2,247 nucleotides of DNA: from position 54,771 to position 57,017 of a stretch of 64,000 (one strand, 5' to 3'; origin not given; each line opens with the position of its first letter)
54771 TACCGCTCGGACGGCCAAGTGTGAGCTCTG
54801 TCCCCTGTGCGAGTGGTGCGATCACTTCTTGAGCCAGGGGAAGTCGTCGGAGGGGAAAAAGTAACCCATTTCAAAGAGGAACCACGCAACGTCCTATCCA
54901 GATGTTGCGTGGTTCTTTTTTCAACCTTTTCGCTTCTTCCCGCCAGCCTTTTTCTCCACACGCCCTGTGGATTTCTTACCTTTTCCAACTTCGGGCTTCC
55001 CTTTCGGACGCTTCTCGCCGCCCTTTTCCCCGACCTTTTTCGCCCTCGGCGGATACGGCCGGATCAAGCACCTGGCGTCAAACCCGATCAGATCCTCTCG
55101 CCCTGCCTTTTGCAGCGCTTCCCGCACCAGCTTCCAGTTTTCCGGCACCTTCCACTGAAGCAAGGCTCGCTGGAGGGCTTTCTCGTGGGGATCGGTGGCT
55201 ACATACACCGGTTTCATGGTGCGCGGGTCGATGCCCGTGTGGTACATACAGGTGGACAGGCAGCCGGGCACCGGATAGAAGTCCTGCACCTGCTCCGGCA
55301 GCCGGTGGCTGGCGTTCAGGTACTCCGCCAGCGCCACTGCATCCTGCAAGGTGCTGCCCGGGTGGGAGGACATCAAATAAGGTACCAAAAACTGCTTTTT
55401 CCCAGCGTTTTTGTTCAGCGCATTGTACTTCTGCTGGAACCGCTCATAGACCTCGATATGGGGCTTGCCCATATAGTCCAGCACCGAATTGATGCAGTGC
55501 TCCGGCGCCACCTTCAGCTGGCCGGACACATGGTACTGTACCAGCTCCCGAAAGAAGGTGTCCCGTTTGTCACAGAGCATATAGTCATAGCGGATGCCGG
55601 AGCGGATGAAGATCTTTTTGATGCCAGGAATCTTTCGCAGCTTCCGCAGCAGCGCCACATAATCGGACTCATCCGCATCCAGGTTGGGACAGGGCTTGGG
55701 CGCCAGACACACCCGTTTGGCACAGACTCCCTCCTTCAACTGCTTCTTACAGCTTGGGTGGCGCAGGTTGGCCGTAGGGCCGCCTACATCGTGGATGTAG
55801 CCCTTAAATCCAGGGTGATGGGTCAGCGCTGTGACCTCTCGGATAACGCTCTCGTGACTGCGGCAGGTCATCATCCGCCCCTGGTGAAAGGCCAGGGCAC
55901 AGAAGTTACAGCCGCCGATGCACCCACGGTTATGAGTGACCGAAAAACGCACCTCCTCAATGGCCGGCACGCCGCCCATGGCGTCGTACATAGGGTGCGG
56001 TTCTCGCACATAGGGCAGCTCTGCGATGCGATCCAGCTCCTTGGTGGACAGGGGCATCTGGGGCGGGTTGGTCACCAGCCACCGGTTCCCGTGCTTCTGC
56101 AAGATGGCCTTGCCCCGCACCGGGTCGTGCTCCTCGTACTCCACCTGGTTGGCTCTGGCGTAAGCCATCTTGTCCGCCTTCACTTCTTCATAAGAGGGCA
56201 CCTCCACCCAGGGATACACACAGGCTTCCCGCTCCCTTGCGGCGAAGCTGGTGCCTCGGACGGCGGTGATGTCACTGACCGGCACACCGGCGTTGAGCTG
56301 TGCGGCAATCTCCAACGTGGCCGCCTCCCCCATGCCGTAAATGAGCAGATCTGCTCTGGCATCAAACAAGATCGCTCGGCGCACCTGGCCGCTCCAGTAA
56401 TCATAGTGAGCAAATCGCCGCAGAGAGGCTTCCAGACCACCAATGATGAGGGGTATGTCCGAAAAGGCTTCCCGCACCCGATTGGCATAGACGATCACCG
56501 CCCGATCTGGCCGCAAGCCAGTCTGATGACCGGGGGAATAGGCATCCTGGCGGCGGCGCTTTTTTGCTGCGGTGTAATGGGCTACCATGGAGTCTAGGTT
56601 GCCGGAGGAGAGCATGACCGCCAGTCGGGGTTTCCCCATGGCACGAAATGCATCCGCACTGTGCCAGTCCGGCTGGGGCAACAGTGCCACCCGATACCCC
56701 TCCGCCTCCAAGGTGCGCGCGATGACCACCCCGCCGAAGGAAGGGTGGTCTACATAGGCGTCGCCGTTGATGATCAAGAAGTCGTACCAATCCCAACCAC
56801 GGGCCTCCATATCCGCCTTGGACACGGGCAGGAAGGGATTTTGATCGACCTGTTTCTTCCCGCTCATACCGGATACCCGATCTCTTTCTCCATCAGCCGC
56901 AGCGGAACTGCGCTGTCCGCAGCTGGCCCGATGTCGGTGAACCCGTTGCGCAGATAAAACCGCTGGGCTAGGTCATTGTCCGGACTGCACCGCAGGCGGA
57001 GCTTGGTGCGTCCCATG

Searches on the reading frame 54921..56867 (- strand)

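Call 57: search_protein_families(library=pfam, proteins=[window:54921-56867:-], max_evalue=0.00001)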
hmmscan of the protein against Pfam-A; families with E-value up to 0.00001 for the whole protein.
window:54921-56867:- (648 aa): 2 families
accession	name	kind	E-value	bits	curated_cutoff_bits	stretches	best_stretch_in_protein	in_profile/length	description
PF08497.15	Radical_SAM_N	-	5.3e-129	430.2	25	1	12-309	1-301/301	Radical SAM N-terminal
PF11842.13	DUF3362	-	1.5e-31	110.1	27.6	1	525-637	1-117/151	Domain of unknown function (DUF3362)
